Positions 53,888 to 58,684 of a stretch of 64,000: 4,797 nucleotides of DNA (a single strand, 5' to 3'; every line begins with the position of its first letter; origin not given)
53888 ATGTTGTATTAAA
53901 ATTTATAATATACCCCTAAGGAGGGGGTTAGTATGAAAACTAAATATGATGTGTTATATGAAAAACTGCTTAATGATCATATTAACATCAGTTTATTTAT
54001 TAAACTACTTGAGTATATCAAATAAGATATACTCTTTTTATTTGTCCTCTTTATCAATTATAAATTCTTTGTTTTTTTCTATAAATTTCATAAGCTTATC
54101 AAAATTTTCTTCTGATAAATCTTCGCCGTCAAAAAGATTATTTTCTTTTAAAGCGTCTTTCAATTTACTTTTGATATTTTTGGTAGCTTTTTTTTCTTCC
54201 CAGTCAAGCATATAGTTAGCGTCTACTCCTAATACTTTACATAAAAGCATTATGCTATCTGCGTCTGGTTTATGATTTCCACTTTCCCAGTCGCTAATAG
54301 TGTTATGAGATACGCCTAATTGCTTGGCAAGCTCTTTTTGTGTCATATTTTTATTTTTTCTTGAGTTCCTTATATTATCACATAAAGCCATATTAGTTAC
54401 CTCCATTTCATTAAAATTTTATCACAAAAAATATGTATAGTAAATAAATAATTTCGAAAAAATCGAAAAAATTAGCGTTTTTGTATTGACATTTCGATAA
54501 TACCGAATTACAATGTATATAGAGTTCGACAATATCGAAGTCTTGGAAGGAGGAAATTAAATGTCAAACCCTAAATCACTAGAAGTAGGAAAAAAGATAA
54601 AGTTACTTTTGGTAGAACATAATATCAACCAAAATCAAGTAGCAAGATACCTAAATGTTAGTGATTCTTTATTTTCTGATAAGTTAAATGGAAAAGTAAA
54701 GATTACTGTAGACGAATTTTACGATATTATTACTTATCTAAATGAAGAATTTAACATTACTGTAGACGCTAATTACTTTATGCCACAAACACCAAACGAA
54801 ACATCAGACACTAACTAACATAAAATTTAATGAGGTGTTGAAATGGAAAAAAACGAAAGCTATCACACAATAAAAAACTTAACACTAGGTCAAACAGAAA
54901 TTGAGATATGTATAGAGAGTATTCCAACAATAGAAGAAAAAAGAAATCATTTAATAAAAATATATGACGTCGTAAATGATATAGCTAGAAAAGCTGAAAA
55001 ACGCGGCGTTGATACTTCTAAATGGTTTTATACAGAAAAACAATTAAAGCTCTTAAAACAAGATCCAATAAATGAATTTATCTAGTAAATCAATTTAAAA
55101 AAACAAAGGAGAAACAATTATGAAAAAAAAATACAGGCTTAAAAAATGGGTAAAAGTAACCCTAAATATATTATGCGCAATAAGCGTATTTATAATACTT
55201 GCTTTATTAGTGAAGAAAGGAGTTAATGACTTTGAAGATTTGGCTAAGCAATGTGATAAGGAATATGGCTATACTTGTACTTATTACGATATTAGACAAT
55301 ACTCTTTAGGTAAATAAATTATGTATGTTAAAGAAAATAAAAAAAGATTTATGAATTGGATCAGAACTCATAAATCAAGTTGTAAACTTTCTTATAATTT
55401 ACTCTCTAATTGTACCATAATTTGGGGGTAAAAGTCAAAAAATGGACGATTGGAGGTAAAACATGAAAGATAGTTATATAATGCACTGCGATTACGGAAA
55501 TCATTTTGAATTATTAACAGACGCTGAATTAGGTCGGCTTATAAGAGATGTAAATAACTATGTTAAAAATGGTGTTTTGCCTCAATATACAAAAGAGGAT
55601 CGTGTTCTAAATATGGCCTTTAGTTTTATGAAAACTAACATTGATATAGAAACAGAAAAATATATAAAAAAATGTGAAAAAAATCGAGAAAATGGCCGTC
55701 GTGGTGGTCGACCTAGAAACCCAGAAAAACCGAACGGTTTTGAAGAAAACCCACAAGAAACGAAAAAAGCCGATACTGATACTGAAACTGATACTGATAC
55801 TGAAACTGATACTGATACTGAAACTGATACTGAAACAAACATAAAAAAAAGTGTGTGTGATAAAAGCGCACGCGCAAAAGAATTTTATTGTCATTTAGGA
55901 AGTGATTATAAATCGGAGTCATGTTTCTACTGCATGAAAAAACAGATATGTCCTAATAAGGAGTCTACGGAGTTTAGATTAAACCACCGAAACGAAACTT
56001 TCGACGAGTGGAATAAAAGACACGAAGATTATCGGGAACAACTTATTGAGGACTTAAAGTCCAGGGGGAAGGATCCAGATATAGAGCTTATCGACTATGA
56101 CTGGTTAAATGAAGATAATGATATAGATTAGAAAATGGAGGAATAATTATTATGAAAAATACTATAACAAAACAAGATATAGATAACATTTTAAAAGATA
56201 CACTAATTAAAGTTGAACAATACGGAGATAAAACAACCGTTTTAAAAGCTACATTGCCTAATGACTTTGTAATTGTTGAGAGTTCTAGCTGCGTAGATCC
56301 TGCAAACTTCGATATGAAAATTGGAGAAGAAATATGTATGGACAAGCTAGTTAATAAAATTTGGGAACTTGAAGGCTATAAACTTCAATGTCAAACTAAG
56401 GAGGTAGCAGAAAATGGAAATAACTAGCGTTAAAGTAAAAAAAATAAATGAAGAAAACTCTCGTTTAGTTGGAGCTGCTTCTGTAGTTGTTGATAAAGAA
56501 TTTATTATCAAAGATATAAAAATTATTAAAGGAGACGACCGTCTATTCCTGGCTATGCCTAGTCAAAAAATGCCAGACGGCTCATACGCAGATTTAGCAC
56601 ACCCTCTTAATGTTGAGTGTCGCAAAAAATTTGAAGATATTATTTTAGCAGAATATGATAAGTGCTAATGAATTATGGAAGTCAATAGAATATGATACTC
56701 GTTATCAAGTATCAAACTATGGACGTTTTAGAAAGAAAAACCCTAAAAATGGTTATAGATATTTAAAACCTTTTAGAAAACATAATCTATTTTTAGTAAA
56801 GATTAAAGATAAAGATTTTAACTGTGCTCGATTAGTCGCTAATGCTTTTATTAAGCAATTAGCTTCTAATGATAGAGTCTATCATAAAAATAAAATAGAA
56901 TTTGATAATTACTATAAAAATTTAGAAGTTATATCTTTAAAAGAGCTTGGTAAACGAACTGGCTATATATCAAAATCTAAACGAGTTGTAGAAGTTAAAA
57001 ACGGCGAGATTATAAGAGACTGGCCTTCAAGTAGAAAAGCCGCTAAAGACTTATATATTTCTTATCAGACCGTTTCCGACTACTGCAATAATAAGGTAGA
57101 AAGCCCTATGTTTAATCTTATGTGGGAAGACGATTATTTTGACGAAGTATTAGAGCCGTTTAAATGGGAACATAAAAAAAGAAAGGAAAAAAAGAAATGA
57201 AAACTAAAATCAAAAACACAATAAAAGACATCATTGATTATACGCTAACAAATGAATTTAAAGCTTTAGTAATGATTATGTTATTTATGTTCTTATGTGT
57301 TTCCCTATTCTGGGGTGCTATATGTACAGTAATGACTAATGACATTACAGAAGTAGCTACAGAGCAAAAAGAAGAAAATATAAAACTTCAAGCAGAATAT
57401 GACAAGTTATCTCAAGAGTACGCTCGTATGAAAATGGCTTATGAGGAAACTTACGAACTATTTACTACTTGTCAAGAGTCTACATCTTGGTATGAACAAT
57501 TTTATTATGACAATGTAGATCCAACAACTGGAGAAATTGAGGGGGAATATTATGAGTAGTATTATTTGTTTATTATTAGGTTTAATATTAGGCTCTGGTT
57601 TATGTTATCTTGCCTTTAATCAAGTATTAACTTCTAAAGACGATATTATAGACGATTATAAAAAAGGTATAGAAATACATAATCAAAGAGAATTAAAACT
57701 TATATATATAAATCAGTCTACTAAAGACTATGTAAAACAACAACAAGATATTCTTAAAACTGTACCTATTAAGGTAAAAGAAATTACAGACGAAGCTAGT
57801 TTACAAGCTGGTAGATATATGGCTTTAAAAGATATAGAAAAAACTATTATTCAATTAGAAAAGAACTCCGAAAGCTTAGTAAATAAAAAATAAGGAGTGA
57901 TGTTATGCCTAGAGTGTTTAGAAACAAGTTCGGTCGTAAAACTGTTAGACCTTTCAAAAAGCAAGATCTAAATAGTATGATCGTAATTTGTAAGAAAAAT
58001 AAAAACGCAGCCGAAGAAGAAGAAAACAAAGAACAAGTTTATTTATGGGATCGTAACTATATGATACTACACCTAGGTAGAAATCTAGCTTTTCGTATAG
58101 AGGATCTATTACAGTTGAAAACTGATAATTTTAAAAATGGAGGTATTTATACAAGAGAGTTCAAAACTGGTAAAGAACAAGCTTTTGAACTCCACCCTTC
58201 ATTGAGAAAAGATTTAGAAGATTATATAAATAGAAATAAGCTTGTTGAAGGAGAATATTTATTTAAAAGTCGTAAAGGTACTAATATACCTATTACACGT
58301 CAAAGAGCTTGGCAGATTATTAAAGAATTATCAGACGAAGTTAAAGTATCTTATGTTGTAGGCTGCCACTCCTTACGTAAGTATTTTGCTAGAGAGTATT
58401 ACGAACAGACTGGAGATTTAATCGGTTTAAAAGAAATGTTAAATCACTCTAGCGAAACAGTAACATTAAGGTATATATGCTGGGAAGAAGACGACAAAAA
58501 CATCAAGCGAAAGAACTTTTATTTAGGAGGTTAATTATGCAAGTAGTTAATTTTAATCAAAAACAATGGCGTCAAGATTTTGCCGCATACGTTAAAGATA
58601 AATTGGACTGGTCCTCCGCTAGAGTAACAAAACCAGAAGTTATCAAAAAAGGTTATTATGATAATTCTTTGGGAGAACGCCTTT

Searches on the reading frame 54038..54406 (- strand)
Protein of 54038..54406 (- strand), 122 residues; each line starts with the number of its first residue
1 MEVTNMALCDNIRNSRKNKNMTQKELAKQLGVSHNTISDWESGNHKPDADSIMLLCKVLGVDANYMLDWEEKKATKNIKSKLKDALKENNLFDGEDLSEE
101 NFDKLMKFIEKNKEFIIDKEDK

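Call 111: search_protein_families(library=pfam, proteins=[window:54038-54406:-], max_evalue=0.001)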
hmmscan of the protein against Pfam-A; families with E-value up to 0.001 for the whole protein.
window:54038-54406:- (122 aa): 7 families
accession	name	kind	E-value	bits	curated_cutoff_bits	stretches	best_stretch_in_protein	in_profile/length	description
PF01381.28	HTH_3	-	1.1e-16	61.1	23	1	12-65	1-54/55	Helix-turn-helix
PF12844.13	HTH_19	-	3.3e-13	49.8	30.2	1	11-67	3-59/64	Helix-turn-helix domain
PF13560.12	HTH_31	-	5.5e-10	39.8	27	1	12-63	6-58/64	Helix-turn-helix domain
PF13443.12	HTH_26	-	1.9e-09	38.1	22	1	11-62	1-53/63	Cro/C1-type HTH DNA-binding domain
PF07022.19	Phage_CI_repr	-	3.2e-07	31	22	1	22-67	14-58/65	Bacteriophage CI repressor helix-turn-helix domain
PF15731.11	MqsA_antitoxin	-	0.00014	22.4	30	1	8-59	70-120/131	Antitoxin component of bacterial toxin-antitoxin system, MqsA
PF16677.11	GP3_package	-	0.00042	20.9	29.4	0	9-46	23-59/105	DNA-packaging protein gp3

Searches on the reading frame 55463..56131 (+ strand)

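Call 111: search_protein_families(library=pfam, proteins=[window:55463-56131:+], max_evalue=0.001)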
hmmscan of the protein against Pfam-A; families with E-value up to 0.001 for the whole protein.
window:55463-56131:+ (222 aa): 1 family
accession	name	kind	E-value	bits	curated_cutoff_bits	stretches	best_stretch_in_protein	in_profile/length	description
PF19808.4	DUF6291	-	1.8e-23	83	27.2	1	4-85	1-79/79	Family of unknown function (DUF6291)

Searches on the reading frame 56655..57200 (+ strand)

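Call 111: search_protein_families(library=pfam, proteins=[window:56655-57200:+], max_evalue=0.001)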
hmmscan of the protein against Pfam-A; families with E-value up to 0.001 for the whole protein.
window:56655-57200:+ (181 aa): 1 family
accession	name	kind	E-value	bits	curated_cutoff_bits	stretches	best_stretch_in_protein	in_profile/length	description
PF07463.16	NUMOD4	-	6.7e-07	29.9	23.4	1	6-44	1-41/49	NUMOD4 motif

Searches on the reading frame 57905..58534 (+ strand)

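Call 111: search_protein_families(library=pfam, proteins=[window:57905-58534:+], max_evalue=0.001)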
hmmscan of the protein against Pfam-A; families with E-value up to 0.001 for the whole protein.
window:57905-58534:+ (209 aa): 1 family
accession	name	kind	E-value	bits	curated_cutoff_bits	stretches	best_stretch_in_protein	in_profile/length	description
PF00589.27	Phage_integrase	-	3.4e-19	69.7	27.1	1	44-191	19-166/172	Phage integrase family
